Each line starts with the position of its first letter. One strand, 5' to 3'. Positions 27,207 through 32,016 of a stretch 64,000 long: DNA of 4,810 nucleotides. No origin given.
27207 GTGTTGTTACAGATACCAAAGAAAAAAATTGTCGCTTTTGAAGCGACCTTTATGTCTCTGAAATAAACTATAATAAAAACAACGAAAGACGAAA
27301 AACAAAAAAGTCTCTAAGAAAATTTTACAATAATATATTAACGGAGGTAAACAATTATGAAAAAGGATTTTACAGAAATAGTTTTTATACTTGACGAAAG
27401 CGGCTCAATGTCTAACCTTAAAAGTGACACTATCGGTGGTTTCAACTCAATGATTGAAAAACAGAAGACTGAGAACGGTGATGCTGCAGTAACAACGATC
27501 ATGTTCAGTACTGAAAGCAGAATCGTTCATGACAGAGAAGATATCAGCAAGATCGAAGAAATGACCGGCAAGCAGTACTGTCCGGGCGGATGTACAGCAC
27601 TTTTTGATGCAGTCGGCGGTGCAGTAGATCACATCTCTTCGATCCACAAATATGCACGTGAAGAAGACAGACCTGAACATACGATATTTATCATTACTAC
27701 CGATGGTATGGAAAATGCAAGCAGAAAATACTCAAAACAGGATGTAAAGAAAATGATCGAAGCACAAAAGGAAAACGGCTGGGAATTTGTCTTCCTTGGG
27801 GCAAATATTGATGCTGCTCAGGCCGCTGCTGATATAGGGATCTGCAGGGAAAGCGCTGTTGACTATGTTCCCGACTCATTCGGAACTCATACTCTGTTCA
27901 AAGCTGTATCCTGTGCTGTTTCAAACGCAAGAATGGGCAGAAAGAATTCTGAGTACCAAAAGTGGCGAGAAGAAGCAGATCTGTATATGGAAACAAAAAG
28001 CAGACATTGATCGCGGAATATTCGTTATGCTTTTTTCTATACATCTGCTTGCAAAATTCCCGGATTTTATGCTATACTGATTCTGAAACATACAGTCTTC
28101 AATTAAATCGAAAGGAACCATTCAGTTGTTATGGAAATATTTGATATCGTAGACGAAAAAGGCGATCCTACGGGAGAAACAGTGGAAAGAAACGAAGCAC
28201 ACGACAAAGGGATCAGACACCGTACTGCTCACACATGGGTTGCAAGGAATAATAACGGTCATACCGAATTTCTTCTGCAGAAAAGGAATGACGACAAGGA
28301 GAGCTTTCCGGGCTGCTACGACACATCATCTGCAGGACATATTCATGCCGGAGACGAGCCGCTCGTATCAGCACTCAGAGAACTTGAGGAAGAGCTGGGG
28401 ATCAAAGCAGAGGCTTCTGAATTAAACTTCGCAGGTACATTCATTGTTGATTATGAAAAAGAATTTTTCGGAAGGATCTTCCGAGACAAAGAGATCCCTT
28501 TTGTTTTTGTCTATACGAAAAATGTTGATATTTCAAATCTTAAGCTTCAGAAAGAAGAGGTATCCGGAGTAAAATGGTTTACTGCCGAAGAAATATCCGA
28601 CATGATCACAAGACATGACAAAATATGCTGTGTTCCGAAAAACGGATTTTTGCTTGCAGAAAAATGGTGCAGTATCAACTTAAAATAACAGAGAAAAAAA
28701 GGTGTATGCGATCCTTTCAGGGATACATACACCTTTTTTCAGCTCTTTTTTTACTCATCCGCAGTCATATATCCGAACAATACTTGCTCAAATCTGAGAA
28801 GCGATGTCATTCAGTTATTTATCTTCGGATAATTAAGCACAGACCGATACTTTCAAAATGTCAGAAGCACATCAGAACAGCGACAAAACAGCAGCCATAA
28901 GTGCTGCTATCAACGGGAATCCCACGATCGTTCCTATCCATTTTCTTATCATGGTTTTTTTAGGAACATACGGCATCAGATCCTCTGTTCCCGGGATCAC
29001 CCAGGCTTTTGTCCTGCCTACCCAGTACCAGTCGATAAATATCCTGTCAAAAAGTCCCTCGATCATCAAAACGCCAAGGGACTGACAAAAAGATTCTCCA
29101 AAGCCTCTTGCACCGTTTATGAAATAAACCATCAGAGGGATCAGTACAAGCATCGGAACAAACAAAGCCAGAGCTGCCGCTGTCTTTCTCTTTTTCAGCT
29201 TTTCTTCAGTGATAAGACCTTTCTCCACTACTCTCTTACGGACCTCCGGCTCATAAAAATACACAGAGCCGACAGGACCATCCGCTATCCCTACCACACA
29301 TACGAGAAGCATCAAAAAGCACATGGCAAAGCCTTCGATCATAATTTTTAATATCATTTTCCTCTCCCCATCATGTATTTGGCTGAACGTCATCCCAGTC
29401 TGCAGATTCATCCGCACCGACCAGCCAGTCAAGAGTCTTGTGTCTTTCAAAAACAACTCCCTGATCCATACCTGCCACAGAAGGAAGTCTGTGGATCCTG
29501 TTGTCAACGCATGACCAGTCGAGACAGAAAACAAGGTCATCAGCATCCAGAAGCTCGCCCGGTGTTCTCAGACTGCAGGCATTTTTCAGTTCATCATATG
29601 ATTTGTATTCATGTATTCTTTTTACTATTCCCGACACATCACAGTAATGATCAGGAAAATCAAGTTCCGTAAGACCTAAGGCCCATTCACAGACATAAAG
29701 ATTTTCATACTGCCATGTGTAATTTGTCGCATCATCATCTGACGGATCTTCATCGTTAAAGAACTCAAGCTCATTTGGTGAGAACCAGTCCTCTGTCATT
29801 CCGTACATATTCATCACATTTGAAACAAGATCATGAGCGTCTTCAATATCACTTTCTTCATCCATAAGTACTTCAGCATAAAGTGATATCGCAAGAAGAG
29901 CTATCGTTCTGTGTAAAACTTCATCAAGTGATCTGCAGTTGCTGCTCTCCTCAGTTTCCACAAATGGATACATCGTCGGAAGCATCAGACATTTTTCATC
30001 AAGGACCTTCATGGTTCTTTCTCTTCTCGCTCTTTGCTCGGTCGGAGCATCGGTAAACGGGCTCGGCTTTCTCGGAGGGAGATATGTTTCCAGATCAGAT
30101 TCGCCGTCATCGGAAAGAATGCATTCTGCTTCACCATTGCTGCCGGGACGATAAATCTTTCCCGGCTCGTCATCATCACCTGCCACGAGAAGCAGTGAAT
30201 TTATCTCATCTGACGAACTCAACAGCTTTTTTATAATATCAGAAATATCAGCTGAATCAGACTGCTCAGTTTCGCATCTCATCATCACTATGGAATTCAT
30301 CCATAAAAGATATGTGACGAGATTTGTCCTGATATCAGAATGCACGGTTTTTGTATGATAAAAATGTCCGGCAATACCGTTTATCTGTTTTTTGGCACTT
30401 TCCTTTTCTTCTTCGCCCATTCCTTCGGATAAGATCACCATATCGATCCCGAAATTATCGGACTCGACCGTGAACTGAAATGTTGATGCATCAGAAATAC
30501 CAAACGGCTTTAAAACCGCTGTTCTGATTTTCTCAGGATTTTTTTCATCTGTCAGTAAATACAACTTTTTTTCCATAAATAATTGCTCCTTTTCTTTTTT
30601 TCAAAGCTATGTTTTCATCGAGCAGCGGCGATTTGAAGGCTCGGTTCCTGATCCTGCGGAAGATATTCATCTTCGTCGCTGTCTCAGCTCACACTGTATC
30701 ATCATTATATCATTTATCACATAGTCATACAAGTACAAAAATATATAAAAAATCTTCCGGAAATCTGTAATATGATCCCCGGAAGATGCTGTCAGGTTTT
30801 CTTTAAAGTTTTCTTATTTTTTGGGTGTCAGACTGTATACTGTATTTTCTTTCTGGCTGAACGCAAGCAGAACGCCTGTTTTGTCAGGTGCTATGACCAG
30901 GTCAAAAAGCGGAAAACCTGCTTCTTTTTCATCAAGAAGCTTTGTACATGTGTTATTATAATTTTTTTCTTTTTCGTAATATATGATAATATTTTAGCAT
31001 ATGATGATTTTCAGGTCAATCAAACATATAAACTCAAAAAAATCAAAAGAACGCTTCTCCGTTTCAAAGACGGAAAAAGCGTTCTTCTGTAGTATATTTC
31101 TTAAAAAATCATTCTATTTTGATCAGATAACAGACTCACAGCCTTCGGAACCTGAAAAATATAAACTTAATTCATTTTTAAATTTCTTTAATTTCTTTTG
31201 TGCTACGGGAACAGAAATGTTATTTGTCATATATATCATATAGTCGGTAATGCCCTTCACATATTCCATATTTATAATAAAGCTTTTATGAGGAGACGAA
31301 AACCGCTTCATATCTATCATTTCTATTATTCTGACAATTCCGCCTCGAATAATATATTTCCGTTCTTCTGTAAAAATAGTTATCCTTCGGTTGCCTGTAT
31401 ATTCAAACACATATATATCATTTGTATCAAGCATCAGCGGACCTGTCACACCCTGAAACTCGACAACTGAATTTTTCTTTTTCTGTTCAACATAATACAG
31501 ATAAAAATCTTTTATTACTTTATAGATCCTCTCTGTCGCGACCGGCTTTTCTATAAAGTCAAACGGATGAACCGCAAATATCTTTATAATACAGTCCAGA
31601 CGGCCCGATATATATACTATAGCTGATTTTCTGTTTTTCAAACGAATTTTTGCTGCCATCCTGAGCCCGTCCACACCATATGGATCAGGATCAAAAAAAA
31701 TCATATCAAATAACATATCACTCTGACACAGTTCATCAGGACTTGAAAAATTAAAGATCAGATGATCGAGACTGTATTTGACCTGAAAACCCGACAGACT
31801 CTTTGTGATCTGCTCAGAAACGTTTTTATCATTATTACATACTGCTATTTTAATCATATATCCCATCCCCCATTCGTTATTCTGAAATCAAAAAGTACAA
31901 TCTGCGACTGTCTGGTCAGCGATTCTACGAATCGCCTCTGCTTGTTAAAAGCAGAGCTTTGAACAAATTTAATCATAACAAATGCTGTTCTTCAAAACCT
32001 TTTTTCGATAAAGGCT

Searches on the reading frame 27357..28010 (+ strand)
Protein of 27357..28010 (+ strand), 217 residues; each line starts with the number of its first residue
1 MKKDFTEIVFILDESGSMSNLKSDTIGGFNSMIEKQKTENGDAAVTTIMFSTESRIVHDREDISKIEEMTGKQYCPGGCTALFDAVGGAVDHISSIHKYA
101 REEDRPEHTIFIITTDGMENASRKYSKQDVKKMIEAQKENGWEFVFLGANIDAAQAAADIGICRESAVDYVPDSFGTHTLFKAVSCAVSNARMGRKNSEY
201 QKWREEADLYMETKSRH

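Call 71: search_protein_families(library=pfam, proteins=[window:27357-28010:+], max_evalue=0.0001)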
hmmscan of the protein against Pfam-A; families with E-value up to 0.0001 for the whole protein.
window:27357-28010:+ (217 aa): 1 family
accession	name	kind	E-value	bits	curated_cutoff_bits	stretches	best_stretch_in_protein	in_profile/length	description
PF00092.34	VWA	-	2.7e-06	28.2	23.8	1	8-169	2-160/174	von Willebrand factor type A domain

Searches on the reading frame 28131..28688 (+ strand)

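Call 71: search_protein_families(library=pfam, proteins=[window:28131-28688:+], max_evalue=0.0001)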
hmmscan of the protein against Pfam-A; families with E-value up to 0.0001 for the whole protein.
window:28131-28688:+ (185 aa): 1 family
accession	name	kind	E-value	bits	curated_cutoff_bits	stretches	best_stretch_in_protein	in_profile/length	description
PF00293.34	NUDIX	-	1.9e-16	60.7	21.1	1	36-158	9-123/134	NUDIX domain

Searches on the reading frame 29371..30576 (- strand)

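Call 71: search_protein_families(library=pfam, proteins=[window:29371-30576:-], max_evalue=0.0001)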
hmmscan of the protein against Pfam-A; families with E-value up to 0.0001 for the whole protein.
window:29371-30576:- (401 aa): 1 family
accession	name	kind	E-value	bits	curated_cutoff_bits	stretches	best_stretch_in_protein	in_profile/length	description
PF14094.11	DUF4272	-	4.3e-56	189.8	27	1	184-397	1-208/208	Domain of unknown function (DUF4272)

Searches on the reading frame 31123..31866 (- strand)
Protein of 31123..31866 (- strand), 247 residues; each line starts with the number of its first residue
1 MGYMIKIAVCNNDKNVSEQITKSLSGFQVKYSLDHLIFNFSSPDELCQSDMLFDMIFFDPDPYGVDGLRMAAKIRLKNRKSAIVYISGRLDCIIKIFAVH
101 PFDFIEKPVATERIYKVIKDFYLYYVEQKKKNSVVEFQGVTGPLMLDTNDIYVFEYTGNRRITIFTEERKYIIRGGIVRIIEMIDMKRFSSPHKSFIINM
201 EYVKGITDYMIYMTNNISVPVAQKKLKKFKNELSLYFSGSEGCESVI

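Call 71: search_protein_families(library=pfam, proteins=[window:31123-31866:-], max_evalue=0.0001)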
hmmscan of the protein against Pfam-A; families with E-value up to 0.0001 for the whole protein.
window:31123-31866:- (247 aa): 2 families
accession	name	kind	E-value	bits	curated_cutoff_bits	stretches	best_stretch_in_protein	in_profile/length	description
PF04397.21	LytTR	-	6.4e-16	58.8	22.6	1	145-233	5-97/98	LytTr DNA-binding domain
PF00072.30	Response_reg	-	1.4e-05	25.7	30.2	1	47-118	38-110/111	Response regulator receiver domain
